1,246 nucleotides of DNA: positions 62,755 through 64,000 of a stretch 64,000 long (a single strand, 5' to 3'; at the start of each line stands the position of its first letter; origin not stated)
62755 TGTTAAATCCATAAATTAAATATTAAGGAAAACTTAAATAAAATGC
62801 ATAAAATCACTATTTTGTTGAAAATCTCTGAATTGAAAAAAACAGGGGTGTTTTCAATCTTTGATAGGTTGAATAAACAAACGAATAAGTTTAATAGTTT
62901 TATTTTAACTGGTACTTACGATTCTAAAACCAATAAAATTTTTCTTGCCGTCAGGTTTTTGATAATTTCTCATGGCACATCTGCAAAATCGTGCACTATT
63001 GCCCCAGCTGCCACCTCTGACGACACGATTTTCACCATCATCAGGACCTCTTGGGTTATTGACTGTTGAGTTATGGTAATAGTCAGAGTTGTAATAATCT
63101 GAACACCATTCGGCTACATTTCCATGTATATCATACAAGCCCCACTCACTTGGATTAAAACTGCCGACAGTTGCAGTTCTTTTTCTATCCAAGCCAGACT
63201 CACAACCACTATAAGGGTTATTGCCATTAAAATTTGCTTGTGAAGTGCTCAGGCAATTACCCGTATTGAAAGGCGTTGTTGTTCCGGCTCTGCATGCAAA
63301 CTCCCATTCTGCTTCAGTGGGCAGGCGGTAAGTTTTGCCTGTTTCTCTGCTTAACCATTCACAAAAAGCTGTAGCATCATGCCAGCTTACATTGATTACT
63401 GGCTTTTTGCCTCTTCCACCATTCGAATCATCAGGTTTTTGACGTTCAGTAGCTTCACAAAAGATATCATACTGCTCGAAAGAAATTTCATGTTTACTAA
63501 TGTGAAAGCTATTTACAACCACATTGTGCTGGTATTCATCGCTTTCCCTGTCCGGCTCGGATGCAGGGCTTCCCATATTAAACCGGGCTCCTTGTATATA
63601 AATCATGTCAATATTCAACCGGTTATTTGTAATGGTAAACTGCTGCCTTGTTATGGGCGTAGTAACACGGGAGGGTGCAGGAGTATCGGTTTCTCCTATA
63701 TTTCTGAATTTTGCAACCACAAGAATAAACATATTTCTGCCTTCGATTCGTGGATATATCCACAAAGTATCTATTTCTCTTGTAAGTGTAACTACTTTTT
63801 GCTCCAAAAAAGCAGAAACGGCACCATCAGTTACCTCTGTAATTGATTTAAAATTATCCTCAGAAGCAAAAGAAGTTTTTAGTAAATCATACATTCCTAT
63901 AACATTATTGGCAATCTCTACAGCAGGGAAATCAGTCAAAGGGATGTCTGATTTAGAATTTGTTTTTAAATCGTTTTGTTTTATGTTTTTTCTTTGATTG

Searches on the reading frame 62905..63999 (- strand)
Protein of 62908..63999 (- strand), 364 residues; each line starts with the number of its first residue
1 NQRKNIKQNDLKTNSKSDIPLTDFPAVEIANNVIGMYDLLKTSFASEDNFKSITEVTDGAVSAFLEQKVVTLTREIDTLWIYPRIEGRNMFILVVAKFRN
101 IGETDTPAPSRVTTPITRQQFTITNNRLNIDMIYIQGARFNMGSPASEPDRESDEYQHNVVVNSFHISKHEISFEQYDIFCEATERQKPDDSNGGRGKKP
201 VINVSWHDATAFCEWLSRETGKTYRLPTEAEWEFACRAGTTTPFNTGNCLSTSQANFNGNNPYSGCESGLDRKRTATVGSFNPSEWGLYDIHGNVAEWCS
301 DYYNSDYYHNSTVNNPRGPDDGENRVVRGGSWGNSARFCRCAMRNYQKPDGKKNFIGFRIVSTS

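Call 5: search_protein_families(library=pfam, proteins=[window:62905-63939:-], max_evalue=0.01)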
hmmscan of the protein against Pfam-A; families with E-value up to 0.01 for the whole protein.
window:62905-63939:- (344 aa): 1 family
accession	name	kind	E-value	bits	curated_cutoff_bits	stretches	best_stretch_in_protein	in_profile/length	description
PF03781.23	FGE-sulfatase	-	1.4e-57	195.7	23.3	1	111-341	4-254/255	Sulfatase-modifying factor enzyme 1-like domain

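Call 6: search_protein_families(library=ncbifam, proteins=[window:62905-63939:-], max_evalue=0.01)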
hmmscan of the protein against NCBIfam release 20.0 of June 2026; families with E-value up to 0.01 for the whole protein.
window:62905-63939:- (344 aa): 9 families
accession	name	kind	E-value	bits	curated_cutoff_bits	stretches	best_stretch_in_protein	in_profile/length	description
TIGR03525.2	GldK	equivalog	2.7e-40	138.9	350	2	179-343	220-406/408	T9SS ring complex lipoprotein PorK/GldK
NF051459.1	pyoverdine_PvdO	equivalog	1.2e-37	129.5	500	1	111-341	35-277/280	dihydropyoverdine dehydrogenase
NF041186.1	SenA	equivalog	8.7e-23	81.3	420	1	178-341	270-381/382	selenoneine synthase SenA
TIGR03440.2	egtB_TIGR03440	equivalog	2.3e-21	76.4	360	1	178-340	273-412/413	ergothioneine biosynthesis protein EgtB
TIGR04344.1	ovoA_Nterm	equivalog_domain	1.2e-14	54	400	1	182-341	298-444/444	5-histidylcysteine sulfoxide synthase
TIGR02171.1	Fb_sc_TIGR02171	subfamily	1.9e-13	49.3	544.35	2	199-341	154-280/912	TIGR02171 family lipoprotein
TIGR03524.1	GldJ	equivalog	1e-12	47.5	458.2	1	235-284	314-366/559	gliding motility lipoprotein GldJ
TIGR03530.1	GldJ_short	equivalog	5.7e-11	42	382.9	1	255-340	289-388/396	gliding motility lipoprotein GldJ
TIGR04373.1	egtB_X_signatur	signature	4.9e-08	33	71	1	302-341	10-49/50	EgtB-related enzyme signature domain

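Call 50: find_homologous_proteins(query=window:62908-63999:-, max_evalue=1e-20)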
Query window:62908-63999:- (364 aa): 7464 proteins with E <= 1e-20 among 8000 candidates; the best 120 are listed.
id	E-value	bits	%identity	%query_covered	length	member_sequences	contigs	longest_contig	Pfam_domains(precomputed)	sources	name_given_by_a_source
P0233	1.1e-251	852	100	100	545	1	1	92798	PF03781.23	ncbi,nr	ncbi:MAG: formylglycine-generating enzyme family protein, partial [Bacteroidales bacterium]|nr:formy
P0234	3.2e-171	587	54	69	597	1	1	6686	PF03781.23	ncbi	-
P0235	7.2e-148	511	56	64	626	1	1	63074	PF03781.23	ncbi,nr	ncbi:MAG: formylglycine-generating enzyme family protein [Bacteroidia bacterium]|nr:formylglycine-ge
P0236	5.3e-133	462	49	64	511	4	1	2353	PF03781.23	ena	-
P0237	1.7e-131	457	55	66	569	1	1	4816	PF03781.23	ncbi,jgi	jgi:sulfatase modifying factor 1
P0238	3.4e-127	443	49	65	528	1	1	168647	PF03781.23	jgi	jgi:formylglycine-generating enzyme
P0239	7.9e-121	422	45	64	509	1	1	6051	PF03781.23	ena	-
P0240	2.4e-119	417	42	64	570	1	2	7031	PF03781.23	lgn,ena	-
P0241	1.4e-116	408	48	66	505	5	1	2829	PF03781.23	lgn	-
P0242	7.5e-115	402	45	66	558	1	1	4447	PF03781.23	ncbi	-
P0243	1.1e-109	385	42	64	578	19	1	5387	PF03781.23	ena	-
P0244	2.0e-109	384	41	66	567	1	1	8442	PF03781.23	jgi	jgi:formylglycine-generating enzyme required for sulfatase activity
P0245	1.6e-108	381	46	68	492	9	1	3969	PF03781.23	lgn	-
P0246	1.9e-108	381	42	66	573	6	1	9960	PF03781.23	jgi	-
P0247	8.2e-105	369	39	76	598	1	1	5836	PF03781.23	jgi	jgi:formylglycine-generating enzyme required for sulfatase activity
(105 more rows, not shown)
